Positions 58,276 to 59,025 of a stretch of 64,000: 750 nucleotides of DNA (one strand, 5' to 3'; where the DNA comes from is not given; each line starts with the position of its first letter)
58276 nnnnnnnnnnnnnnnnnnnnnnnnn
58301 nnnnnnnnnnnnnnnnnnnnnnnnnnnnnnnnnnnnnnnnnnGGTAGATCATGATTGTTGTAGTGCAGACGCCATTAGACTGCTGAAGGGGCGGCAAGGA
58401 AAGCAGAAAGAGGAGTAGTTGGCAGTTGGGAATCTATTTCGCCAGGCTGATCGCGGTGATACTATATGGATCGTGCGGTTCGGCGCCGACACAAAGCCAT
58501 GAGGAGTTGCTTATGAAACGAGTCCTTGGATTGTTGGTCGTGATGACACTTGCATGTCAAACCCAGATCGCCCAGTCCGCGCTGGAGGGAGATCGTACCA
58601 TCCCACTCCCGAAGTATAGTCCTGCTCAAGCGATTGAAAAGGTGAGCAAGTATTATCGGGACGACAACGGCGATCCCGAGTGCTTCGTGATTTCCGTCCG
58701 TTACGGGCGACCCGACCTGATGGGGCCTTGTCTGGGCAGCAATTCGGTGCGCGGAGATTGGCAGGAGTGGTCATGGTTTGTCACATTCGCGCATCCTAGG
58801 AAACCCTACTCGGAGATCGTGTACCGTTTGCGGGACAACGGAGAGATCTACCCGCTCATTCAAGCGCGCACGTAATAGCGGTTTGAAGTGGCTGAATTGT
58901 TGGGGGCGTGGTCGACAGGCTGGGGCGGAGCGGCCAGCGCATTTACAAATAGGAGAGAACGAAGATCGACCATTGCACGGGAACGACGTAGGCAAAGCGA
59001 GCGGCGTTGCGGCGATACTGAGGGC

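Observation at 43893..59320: Lower-GC accessory island of mosaic secreted proteins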

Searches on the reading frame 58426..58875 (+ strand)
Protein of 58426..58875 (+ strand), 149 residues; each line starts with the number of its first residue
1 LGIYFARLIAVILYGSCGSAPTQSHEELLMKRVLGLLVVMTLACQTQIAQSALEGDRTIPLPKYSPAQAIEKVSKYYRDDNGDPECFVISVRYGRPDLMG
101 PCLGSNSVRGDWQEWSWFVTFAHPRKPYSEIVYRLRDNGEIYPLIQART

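Call 5: search_protein_families(library=pfam, proteins=[window:58426-58875:+], max_evalue=0.1)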
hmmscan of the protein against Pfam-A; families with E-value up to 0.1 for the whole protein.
window:58426-58875:+ (149 aa): 0 families

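Call 90: search_protein_families(library=pfam, proteins=[window:58426-58875:+], max_evalue=0.01)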
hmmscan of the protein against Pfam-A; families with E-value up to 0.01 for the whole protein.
window:58426-58875:+ (149 aa): 0 families
